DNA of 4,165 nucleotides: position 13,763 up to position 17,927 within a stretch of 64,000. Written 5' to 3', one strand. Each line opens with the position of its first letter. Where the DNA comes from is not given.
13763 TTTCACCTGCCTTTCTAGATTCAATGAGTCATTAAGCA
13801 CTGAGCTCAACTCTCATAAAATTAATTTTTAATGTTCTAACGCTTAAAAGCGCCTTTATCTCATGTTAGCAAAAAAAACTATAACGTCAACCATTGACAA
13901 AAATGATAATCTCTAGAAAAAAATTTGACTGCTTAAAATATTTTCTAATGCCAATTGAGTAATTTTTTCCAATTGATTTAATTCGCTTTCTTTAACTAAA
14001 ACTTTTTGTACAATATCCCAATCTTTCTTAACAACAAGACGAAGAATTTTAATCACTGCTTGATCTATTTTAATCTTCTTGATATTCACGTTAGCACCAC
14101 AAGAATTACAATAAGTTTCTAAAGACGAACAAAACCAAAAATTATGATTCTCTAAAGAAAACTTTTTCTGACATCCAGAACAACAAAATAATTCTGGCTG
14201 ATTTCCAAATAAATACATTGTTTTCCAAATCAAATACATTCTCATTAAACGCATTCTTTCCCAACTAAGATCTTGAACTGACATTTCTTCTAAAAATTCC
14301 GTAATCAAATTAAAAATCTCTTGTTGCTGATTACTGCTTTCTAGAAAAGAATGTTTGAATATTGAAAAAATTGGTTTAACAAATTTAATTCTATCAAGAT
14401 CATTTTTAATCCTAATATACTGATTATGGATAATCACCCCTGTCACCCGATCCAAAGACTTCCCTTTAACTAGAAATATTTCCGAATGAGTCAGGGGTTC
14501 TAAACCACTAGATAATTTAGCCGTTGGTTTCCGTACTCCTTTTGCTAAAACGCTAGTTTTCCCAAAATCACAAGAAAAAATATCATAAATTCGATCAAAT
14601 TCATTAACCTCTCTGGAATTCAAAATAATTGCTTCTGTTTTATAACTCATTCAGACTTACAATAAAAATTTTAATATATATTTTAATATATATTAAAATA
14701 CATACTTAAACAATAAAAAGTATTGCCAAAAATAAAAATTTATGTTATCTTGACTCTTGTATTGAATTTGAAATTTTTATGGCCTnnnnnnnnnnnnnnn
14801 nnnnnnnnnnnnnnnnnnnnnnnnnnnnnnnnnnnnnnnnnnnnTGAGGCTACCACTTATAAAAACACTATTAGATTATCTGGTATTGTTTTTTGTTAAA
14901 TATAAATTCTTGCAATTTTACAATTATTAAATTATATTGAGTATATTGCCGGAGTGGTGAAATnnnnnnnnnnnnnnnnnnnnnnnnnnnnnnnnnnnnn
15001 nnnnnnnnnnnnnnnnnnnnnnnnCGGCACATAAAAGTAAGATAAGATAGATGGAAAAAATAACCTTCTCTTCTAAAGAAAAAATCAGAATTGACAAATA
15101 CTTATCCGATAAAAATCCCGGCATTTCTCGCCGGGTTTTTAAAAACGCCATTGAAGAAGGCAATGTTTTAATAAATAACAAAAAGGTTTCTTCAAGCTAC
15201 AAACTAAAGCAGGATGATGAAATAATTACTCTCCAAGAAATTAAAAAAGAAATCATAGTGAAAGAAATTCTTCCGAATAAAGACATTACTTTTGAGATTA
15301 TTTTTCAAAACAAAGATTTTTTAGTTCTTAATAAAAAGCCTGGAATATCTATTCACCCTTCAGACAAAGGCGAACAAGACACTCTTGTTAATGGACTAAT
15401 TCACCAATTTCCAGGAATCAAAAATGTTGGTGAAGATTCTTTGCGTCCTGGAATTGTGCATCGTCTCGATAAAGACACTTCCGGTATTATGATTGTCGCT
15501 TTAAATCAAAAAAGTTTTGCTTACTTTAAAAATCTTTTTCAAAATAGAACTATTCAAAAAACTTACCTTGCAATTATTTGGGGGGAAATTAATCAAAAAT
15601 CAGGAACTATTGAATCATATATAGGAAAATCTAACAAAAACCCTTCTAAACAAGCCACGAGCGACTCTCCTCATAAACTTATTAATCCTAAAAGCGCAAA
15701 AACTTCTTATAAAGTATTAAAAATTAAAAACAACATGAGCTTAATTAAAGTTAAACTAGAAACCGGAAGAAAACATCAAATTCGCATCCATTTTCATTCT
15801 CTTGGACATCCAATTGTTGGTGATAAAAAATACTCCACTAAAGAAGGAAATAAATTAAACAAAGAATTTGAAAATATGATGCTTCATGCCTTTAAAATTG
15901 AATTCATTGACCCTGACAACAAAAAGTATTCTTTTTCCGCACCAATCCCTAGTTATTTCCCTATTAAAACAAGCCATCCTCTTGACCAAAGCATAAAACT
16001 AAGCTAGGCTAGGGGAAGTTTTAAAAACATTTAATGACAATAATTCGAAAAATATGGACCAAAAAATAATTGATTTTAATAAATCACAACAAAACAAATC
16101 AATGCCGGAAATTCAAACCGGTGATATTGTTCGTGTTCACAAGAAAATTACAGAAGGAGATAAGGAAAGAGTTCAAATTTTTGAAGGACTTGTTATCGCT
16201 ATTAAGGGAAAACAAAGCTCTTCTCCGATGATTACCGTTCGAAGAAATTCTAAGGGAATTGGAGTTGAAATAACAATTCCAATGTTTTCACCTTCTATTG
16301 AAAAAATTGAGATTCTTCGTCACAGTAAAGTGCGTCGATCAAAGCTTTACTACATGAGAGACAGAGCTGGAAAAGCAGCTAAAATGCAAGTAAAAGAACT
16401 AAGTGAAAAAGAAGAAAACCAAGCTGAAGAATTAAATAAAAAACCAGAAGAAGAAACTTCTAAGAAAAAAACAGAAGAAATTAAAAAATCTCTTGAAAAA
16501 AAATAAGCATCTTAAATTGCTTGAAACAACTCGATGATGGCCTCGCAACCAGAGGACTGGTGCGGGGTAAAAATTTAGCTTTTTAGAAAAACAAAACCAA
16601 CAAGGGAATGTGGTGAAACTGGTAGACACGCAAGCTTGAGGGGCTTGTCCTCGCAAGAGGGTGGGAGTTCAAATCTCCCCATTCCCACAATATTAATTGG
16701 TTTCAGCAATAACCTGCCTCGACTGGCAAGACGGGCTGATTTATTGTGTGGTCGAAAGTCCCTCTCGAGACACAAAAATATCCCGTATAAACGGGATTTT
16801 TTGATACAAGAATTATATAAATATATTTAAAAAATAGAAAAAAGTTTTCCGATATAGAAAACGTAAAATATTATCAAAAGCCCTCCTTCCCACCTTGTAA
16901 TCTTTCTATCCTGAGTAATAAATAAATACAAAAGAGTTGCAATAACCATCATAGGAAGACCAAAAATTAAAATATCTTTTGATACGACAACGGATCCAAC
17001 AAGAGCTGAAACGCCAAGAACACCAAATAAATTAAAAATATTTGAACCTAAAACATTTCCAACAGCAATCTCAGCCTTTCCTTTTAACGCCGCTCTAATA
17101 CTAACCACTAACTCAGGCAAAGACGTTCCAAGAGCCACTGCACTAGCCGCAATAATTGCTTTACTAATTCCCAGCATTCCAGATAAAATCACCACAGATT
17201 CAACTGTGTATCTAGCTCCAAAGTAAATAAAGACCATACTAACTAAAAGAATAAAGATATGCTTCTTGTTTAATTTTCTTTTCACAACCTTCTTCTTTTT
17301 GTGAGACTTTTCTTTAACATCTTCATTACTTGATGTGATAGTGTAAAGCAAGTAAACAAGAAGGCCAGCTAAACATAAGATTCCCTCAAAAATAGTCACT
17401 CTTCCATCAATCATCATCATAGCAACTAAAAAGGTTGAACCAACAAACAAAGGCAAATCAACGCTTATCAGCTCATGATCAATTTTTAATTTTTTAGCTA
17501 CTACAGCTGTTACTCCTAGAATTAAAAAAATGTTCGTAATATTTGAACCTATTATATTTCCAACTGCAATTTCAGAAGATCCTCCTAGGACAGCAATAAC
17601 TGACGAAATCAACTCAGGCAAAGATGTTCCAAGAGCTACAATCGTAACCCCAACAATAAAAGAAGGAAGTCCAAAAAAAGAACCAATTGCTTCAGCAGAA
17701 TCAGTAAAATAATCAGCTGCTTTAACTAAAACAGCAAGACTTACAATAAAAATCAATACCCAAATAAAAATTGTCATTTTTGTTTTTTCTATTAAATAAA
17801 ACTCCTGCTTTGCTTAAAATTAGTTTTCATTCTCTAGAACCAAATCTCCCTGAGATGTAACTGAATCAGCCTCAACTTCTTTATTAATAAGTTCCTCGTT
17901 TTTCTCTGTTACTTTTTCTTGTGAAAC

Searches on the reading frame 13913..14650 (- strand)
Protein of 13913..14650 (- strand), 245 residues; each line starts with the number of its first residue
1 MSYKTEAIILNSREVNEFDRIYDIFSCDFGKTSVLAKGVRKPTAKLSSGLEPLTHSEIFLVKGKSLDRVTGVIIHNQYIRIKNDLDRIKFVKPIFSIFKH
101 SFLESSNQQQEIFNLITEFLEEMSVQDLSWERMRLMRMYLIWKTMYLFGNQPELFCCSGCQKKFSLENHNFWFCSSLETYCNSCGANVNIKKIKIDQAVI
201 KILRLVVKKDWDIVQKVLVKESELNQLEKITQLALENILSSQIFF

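Call 5: search_protein_families(library=pfam, proteins=[window:13913-14650:-], max_evalue=0.001)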
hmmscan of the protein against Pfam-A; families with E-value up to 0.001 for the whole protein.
window:13913-14650:- (245 aa): 2 families
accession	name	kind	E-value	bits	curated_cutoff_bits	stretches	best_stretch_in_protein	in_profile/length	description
PF11967.14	RecO_N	-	1.5e-18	67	27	1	1-76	1-78/80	Recombination protein O N terminal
PF02565.21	RecO_C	-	1.8e-10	41.2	22.1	1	103-239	21-149/157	Recombination protein O C terminal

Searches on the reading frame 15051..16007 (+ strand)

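Call 5: search_protein_families(library=pfam, proteins=[window:15051-16007:+], max_evalue=0.001)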
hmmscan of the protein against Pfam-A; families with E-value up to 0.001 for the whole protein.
window:15051-16007:+ (318 aa): 2 families
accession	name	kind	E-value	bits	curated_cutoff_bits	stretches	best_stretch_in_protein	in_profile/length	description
PF00849.27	PseudoU_synth_2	-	5.1e-32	111.6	26.8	1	89-249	1-151/152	RNA pseudouridylate synthase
PF01479.30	S4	-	5.3e-12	45.7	22.8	1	13-58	2-48/48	S4 domain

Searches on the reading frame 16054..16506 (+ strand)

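Call 5: search_protein_families(library=pfam, proteins=[window:16054-16506:+], max_evalue=0.001)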
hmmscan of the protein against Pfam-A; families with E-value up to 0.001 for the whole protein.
window:16054-16506:+ (150 aa): 1 family
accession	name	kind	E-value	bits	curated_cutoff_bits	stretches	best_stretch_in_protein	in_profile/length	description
PF01245.26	Ribosomal_L19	-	2.6e-38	130.8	22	1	7-112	5-109/111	Ribosomal protein L19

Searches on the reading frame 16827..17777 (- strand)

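Call 5: search_protein_families(library=pfam, proteins=[window:16827-17777:-], max_evalue=0.001)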
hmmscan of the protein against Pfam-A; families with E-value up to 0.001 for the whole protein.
window:16827-17777:- (316 aa): 1 family
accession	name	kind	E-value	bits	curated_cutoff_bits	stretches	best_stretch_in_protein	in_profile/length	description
PF01699.29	Na_Ca_ex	-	1.3e-66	223.7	24.9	2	7-147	3-150/151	Sodium/calcium exchanger protein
